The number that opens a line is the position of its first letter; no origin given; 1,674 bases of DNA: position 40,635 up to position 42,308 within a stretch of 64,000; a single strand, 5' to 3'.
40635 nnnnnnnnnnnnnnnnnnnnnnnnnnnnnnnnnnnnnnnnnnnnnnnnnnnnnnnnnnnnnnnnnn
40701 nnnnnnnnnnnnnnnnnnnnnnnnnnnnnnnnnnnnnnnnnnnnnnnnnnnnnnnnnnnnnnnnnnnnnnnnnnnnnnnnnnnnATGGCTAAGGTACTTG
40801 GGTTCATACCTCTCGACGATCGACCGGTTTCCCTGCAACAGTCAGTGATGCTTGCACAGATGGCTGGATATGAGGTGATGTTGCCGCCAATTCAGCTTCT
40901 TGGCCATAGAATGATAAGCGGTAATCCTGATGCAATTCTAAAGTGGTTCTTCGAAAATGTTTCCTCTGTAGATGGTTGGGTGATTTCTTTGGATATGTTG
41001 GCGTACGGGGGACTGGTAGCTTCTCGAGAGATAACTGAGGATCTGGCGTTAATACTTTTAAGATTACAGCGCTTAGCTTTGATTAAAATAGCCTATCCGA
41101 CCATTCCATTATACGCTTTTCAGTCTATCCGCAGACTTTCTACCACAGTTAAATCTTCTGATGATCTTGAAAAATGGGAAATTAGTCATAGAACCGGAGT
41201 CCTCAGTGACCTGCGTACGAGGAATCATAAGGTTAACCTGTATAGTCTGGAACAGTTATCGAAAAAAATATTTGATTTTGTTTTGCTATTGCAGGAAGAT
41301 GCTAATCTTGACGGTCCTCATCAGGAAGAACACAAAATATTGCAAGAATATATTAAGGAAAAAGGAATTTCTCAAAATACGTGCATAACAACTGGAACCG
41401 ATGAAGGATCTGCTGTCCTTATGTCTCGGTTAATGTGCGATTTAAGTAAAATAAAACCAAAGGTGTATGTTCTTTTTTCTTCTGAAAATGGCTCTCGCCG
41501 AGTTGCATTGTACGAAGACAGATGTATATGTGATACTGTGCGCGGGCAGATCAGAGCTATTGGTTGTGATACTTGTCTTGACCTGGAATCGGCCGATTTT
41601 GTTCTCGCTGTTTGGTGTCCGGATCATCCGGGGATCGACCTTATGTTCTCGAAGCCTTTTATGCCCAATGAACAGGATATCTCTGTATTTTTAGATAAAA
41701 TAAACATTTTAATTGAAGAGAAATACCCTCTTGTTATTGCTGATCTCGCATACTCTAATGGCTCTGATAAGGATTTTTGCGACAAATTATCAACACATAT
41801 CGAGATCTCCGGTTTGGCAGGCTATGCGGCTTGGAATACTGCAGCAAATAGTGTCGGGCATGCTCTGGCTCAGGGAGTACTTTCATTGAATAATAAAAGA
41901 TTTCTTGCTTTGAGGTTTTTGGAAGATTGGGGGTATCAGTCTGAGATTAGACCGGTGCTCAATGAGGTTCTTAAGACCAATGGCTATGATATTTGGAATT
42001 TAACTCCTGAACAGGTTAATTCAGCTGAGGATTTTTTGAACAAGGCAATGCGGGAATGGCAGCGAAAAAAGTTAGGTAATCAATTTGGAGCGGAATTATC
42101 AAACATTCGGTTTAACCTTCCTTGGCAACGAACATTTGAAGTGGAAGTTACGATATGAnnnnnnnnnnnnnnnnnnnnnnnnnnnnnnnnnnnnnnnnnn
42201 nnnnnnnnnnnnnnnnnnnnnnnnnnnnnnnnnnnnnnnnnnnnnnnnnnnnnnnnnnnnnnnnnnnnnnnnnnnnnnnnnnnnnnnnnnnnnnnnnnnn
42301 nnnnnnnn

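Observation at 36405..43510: Translationally coupled five-gene operon of unknown pathway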

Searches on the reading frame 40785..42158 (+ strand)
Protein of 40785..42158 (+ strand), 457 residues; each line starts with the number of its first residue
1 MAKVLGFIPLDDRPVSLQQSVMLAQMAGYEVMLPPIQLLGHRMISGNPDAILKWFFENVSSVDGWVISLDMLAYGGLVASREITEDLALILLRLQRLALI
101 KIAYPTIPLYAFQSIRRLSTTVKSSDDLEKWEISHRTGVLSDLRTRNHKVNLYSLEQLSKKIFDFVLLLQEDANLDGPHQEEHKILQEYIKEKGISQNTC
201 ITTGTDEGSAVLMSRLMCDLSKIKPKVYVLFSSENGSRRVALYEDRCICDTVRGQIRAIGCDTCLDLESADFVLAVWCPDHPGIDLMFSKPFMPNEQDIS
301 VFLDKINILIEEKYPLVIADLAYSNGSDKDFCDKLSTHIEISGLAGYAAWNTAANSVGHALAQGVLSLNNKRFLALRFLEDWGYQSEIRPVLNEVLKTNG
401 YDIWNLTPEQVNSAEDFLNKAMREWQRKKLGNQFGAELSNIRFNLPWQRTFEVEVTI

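Call 3: search_protein_families(library=pfam, proteins=[window:40785-42158:+], max_evalue=0.01)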
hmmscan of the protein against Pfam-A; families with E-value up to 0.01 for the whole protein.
window:40785-42158:+ (457 aa): 1 family
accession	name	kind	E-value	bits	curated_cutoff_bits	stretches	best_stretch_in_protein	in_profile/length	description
PF13552.11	DUF4127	-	6.9e-119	398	27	2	143-455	175-488/489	Protein of unknown function (DUF4127)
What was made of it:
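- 40785..42158 (+): DUF4127 protein (457 aa, cytoplasmic). It is the invariant core enzyme of all related loci. Its reaction is unknown, and it is proposed to be the bond-cleaving step. PF13552 at E 7e-119 (call 3).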

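Call 4: search_protein_families(library=ncbifam, proteins=[window:40785-42158:+], max_evalue=0.01)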
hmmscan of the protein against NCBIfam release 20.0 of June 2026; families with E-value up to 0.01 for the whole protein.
window:40785-42158:+ (457 aa): 0 families

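Call 6: search_solved_structures(query=window:40785-42158:+, max_evalue=1)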
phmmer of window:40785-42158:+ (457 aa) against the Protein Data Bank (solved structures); distinct sequences matched with E-value up to 1: 1.
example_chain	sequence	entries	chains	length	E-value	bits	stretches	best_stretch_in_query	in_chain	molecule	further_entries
6c26_3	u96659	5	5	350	0.012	17.6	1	211-308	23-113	Dolichyl-diphosphooligosaccharide--protein glycosyltransferase subunit 3 | OST3 isoform 1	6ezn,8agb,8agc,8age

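Call 8: find_homologous_proteins(query=window:40785-42158:+, max_evalue=0.00001)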
Query window:40785-42158:+ (457 aa): 819 proteins with E <= 0.00001 among 8000 candidates; the best 120 are listed.
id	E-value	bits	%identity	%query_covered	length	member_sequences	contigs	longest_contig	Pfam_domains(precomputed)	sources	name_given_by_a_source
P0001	0.0e+0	1039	100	100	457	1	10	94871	PF13552.12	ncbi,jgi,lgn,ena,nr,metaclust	ncbi:MAG: hypothetical protein DKM50_03390 [Candidatus Margulisiibacteriota bacterium]|nr:MAG: hypot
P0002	6.5e-129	449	47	99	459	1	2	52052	PF13552.12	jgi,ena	-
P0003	1.7e-126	441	46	99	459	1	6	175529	PF13552.12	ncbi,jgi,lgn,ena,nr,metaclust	ncbi:MAG: hypothetical protein A2270_00490 [Elusimicrobia bacterium RIFOXYA12_FULL_51_18]|nr:MAG: hy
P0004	9.1e-121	422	44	99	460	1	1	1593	PF13552.12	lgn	-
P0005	6.4e-118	412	47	95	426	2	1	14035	PF13552.12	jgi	jgi:hypothetical protein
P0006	1.7e-117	411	45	99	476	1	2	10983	PF13552.12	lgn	-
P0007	1.0e-114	402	45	99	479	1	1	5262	PF13552.12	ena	-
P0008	2.4e-112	394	42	99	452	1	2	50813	PF13552.12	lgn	-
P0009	6.4e-112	393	45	98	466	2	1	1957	PF13552.12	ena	-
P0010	2.1e-109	384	42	99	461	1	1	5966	PF13552.12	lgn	-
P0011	7.1e-106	373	41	99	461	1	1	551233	PF13552.12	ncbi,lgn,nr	ncbi:MAG: DUF4127 family protein [Elusimicrobia bacterium]|nr:DUF4127 family protein [Elusimicrobiot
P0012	8.5e-106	373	43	99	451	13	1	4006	PF13552.12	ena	-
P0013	6.5e-103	363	43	99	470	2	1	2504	PF13552.12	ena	-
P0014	7.0e-98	346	40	99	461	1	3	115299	PF13552.12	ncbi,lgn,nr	ncbi:MAG: DUF4127 family protein [Elusimicrobia bacterium]|nr:DUF4127 family protein [Elusimicrobiot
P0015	1.3e-94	336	40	99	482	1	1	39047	PF13552.12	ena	-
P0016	1.1e-81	293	38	99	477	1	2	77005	PF13552.12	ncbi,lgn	-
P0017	6.7e-64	234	31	99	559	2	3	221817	PF13552.12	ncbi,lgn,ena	-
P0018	2.1e-62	229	31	99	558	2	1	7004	PF13552.12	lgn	-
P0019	3.7e-62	229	31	99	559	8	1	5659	PF13552.12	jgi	-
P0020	8.1e-61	224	32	99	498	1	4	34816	PF13552.12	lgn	-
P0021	1.2e-60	224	32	99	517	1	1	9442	PF13552.12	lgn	-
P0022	2.3e-60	223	31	98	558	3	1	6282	PF13552.12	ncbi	ncbi:MAG: DUF4127 family protein [Armatimonadota bacterium]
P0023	2.4e-60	223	32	99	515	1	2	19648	PF13552.12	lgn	-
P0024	3.0e-60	222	32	97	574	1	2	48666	PF13552.12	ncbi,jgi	-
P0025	7.6e-60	221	31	98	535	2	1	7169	PF13552.12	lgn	-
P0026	4.6e-59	218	31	98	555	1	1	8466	PF13552.12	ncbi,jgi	-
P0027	3.5e-58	216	31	98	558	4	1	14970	PF13552.12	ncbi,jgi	-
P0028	6.8e-58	215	33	100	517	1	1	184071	PF13552.12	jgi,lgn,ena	-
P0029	1.0e-57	214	30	99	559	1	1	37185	PF13552.12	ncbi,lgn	-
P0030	1.0e-57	214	30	98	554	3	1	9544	PF13552.12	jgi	-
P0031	2.0e-57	213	31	98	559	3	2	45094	PF13552.12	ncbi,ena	-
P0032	7.2e-57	211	31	100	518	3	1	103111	PF13552.12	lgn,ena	-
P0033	1.1e-56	211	31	98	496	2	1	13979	PF13552.12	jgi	jgi:hypothetical protein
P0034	2.8e-56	209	30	98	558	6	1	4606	PF13552.12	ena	-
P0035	6.2e-56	208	33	98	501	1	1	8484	PF13552.12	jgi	jgi:hypothetical protein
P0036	6.3e-56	208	30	99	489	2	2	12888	PF13552.12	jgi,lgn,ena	jgi:hypothetical protein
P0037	1.2e-55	207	33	99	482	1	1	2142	PF13552.12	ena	-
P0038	1.5e-55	207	30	99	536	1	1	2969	PF13552.12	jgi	jgi:hypothetical protein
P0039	1.7e-55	207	33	99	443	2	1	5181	PF13552.12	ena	-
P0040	1.8e-55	207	32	98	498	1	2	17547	PF13552.12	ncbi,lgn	-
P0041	3.2e-55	206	31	99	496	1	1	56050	PF13552.12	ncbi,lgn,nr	ncbi:MAG: DUF4127 family protein [Anaerolineaceae bacterium]|nr:DUF4127 family protein [Anaerolineac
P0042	3.6e-55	206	32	95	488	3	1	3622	PF13552.12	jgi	jgi:hypothetical protein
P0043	7.3e-55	205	30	99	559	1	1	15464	PF13552.12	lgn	-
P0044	1.0e-54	204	32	95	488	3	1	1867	PF13552.12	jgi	jgi:hypothetical protein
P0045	1.2e-54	204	30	98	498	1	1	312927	PF13552.12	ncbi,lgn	ncbi:MAG: DUF4127 family protein [Anaerolineae bacterium]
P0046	1.7e-54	203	30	100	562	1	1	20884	PF13552.12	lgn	-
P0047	2.1e-54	203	30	98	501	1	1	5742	PF13552.12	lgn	-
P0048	2.3e-54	203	31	100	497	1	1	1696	PF13552.12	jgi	jgi:hypothetical protein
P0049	2.8e-54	203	31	99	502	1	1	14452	PF13552.12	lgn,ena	-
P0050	2.8e-54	203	29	99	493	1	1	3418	PF13552.12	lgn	-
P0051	9.8e-54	201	30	99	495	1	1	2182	PF13552.12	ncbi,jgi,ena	-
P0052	1.6e-53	200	30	99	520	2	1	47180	PF09840.15,PF13552.12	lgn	-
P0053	2.9e-53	199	31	99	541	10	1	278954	PF13552.12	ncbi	-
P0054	3.8e-53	199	32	99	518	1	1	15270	PF13552.12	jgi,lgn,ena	-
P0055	4.0e-53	199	30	100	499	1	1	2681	PF13552.12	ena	-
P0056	6.8e-53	198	31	98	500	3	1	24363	PF13552.12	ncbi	-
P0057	8.3e-53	198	31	99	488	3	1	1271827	PF13552.12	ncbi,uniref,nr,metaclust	ncbi:DUF4127 family protein [Kallotenue papyrolyticum]|uniref:DUF4127 family protein n=1 Tax=Kallote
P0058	9.1e-53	198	31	98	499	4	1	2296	PF13552.12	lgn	-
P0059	1.1e-52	198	32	98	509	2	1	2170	PF13552.12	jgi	-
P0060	1.2e-52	197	30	99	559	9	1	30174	PF13552.12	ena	-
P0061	1.4e-52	197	31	98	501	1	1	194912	PF13552.12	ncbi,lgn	-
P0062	2.3e-52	196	30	99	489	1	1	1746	PF13552.12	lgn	-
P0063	3.6e-52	196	30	99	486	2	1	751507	PF13552.12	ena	-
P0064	9.0e-52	194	30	100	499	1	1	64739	PF13552.12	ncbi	ncbi:MAG: DUF4127 family protein [Pseudomonadota bacterium]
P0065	9.6e-52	194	30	99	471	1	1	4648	PF13552.12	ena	-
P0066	1.0e-51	194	31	98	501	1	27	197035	PF13552.12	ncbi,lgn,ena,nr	ncbi:MAG: DUF4127 family protein [Chloroflexi bacterium CFX4]|nr:DUF4127 family protein [Chloroflexi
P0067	1.7e-51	194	31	98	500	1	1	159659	PF13552.12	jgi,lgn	jgi:hypothetical protein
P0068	2.4e-51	193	29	99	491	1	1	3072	PF13552.12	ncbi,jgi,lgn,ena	ncbi:MAG TPA: DUF4127 family protein [Abditibacterium sp.]|jgi:hypothetical protein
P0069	3.5e-51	193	28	99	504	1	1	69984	PF13552.12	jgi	jgi:hypothetical protein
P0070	3.6e-51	192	28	99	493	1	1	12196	PF13552.12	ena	-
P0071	4.1e-51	192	30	98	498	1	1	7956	PF13552.12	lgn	-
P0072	4.2e-51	192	29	99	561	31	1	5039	PF13552.12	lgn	-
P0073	1.0e-50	191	30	98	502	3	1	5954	PF13552.12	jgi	jgi:hypothetical protein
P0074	1.1e-50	191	32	99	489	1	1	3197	PF13552.12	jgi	jgi:hypothetical protein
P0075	1.1e-50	191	30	99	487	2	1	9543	PF13552.12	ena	-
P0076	1.4e-50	191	30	100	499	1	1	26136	PF13552.12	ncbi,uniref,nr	ncbi:DUF4127 family protein [Massilia glaciei]|uniref:DUF4127 domain-containing protein n=1 Tax=Mass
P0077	1.5e-50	190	29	99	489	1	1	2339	PF13552.12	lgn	-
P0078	1.5e-50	190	32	98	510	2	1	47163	PF13552.12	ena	-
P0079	1.6e-50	190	31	100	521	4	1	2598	PF13552.12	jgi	jgi:hypothetical protein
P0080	1.7e-50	190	31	99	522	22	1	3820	PF13552.12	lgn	-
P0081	2.2e-50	190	29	98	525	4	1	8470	PF13552.12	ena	-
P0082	2.3e-50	190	29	98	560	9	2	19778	PF13552.12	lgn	-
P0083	2.7e-50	190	30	98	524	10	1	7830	PF13552.12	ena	-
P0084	3.1e-50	189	29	98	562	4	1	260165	PF13552.12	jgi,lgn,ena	-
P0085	5.2e-50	189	30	99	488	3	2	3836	PF13552.12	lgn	-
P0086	5.8e-50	189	32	100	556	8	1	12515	PF13552.12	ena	-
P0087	7.7e-50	188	30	99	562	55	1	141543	PF13552.12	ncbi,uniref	ncbi:DUF4127 family protein [Brevibacillus sp. IT-7CA2]|uniref:DUF4127 family protein n=1 Tax=Brevib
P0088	1.6e-49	187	31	99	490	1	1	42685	PF13552.12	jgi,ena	-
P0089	1.7e-49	187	29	98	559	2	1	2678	PF13552.12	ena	-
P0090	2.2e-49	187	31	99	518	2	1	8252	PF13552.12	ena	-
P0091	3.0e-49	186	30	97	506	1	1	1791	PF13552.12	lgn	-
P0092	3.4e-49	186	28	99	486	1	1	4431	PF13552.12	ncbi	-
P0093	3.5e-49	186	30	98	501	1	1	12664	PF13552.12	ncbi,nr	ncbi:MAG: DUF4127 family protein [Anaerolineae bacterium]|nr:DUF4127 family protein [Anaerolineae ba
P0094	6.4e-49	185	29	99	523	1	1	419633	PF13552.12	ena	-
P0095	6.5e-49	185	30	99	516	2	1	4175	PF13552.12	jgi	jgi:hypothetical protein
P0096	7.5e-49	185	29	100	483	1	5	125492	PF13552.12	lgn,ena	-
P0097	8.4e-49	185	28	98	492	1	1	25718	PF13552.12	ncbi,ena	-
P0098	8.8e-49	185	27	99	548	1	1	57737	PF13552.12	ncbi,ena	-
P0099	1.0e-48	184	28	98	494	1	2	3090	PF13552.12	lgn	-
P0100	1.1e-48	184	29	98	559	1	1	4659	PF13552.12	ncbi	-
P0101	1.1e-48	184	28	99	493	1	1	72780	PF13552.12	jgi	jgi:hypothetical protein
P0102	1.1e-48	184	30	98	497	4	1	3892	PF13552.12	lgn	-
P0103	1.2e-48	184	29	98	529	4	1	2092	PF13552.12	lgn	-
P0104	1.7e-48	184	29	98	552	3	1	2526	PF13552.12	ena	-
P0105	2.2e-48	183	28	98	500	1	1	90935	PF13552.12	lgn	-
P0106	2.2e-48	183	30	98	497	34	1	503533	PF13552.12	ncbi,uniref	ncbi:DUF4127 family protein [Nonomuraea wenchangensis]|uniref:DUF4127 family protein n=1 Tax=Nonomur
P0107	3.1e-48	183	31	84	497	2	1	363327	PF13552.12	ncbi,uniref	ncbi:DUF4127 family protein [Streptosporangium sp. NPDC002544]|uniref:DUF4127 family protein n=1 Tax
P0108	3.7e-48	183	29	99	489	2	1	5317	PF13552.12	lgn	-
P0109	3.9e-48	182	31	98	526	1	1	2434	PF13552.12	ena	-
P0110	6.3e-48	182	28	99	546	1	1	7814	PF13552.12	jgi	jgi:hypothetical protein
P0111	6.8e-48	182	29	99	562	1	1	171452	PF13552.12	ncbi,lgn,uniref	ncbi:DUF4127 family protein [Brevibacillus porteri]|uniref:DUF4127 family protein n=1 Tax=Brevibacil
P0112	7.4e-48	182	29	99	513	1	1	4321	PF13552.12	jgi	jgi:hypothetical protein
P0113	7.5e-48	182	31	84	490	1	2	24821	PF13552.12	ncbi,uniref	ncbi:DUF4127 family protein [Streptosporangium sp. NPDC001681]|uniref:DUF4127 family protein n=1 Tax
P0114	7.9e-48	181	29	99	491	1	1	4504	PF13552.12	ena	-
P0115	8.2e-48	181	29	99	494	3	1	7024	PF13552.12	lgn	-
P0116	9.4e-48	181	30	98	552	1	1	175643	PF13552.12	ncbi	-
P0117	9.8e-48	181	30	99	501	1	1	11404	PF13552.12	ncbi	-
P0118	9.9e-48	181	29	98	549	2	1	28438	PF13552.12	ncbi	-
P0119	1.1e-47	181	29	99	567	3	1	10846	PF13552.12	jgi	jgi:hypothetical protein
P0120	1.2e-47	181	30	98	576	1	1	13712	PF13552.12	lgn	-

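Call 9: find_encoding_contigs(protein=P0003, flank=10000, max_places=2)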
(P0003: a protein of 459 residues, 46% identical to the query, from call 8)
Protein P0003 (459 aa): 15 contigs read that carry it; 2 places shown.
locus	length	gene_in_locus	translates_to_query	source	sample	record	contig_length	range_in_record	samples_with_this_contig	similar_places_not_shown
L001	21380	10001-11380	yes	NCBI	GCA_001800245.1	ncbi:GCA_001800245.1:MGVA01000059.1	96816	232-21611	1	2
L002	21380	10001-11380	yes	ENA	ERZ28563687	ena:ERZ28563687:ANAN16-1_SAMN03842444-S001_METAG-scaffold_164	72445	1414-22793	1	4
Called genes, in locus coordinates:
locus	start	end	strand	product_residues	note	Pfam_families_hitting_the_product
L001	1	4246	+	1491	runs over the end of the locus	PF13884:Peptidase_S74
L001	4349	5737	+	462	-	-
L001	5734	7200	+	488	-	-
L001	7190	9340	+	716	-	PF05378:Hydant_A_N, PF13941:MutL (faint), PF01968:Hydantoinase_A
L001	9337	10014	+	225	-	-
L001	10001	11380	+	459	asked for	PF13552:DUF4127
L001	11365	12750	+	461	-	PF01946:Thi4 (faint), PF00890:FAD_binding_2 (weak), PF01266:DAO (faint), PF12831:FAD_oxidored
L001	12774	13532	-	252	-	PF01061:ABC2_membrane, PF12698:ABC2_membrane_3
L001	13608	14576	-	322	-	PF00005:ABC_tran, PF13304:AAA_21 (faint), PF13732:DrrA1-3_C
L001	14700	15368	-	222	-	PF01135:PCMT, PF13847:Methyltransf_31 (weak), PF08241:Methyltransf_11 (faint), PF13649:Methyltransf_25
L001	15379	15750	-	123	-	PF02629:CoA_binding, PF13380:CoA_binding_2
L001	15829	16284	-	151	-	-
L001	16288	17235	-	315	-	-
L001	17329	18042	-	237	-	-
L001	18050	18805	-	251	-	PF01975:SurE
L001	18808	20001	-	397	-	-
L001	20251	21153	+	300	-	PF01488:Shikimate_DH, PF02826:2-Hacid_dh_C, PF03446:NAD_binding_2, PF03807:F420_oxidored, PF00393:6PGD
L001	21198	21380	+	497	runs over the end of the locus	PF00479:G6PD_N, PF02781:G6PD_C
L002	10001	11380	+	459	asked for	PF13552:DUF4127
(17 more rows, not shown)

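Call 10: find_encoding_contigs(protein=P0011, flank=10000, max_places=2)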
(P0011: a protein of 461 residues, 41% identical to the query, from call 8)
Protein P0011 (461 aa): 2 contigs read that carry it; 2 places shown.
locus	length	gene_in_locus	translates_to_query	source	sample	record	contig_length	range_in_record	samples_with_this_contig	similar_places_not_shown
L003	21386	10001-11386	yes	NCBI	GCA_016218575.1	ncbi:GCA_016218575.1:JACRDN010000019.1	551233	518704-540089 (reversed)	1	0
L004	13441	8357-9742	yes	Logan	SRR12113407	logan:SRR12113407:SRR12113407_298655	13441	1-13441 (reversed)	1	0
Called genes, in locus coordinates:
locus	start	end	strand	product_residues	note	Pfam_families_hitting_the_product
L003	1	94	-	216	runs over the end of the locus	PF13302:Acetyltransf_3, PF00583:Acetyltransf_1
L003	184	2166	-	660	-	PF04551:GcpE, PF26540:GcpE_C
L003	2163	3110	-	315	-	PF01380:SIS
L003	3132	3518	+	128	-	PF00903:Glyoxalase, PF18029:Glyoxalase_6 (weak)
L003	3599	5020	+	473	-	PF03009:GDPD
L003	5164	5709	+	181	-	-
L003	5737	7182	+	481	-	-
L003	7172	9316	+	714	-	PF01869:BcrAD_BadFG (faint), PF05378:Hydant_A_N, PF13941:MutL (faint), PF01968:Hydantoinase_A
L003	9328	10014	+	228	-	-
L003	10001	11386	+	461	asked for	PF13552:DUF4127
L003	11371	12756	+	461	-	PF00890:FAD_binding_2 (weak), PF01134:GIDA (weak), PF01266:DAO (faint), PF12831:FAD_oxidored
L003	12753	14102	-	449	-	-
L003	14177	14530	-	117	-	-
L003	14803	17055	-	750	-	PF00982:Glyco_transf_20, PF13692:Glyco_trans_1_4 (faint)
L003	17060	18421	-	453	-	PF00999:Na_H_Exchanger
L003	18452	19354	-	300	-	PF00126:HTH_1, PF03466:LysR_substrate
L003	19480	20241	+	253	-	PF00654:Voltage_CLC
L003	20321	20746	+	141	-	PF13411:MerR_1, PF00376:MerR, PF09278:MerR-DNA-bind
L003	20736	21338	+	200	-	PF02411:MerT, PF00403:HMA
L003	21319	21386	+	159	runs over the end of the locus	PF18423:zf_CopZ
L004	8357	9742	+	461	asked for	PF13552:DUF4127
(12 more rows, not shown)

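Call 11: find_encoding_contigs(protein=P0057, flank=10000, max_places=2)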
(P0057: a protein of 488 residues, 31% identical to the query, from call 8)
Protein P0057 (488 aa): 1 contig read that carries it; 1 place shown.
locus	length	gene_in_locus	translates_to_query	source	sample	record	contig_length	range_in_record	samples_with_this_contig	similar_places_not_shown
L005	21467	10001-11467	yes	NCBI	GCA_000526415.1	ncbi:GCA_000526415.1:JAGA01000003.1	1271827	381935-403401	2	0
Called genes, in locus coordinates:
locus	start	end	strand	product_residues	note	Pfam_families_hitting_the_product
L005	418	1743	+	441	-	PF06439:3keto-disac_hyd, PF13385:Laminin_G_3 (weak), PF21708:Glyco_hydro_59_C, PF03211:Pectate_lyase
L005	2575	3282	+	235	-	-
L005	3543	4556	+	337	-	PF00356:LacI, PF00532:Peripla_BP_1, PF13407:Peripla_BP_4, PF13377:Peripla_BP_3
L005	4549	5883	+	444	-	PF00890:FAD_binding_2 (weak), PF01134:GIDA (weak), PF01266:DAO (weak), PF03486:HI0933_like (faint), PF07992:Pyr_redox_2 (faint), PF12831:FAD_oxidored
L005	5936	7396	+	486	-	PF01547:SBP_bac_1, PF13416:SBP_bac_8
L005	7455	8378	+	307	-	PF00528:BPD_transp_1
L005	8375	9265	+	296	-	PF00528:BPD_transp_1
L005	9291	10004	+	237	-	-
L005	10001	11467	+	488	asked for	PF13552:DUF4127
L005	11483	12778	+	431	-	-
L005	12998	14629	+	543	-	PF13354:Beta-lactamase2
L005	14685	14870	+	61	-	-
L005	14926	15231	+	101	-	PF04024:PspC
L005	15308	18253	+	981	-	PF00005:ABC_tran (faint), PF02463:SMC_N (faint), PF13191:AAA_16 (faint), PF13481:AAA_25 (faint), PF13555:AAA_29 (faint), PF20703:nSTAND1 (faint), PF17760:UvrA_inter, PF17755:UvrA_DNA-bind, +4 more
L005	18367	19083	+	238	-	PF02830:V4R (weak)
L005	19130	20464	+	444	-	PF25084:LbH_EIF2B, PF00132:Hexapep, PF25087:GMPPB_C (weak)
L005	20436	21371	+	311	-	PF00072:Response_reg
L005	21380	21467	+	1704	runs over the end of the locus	PF01590:GAF, PF13185:GAF_2, PF13185:GAF_2, PF01590:GAF, PF13185:GAF_2, PF13492:GAF_3, PF01590:GAF, PF13185:GAF_2, +15 more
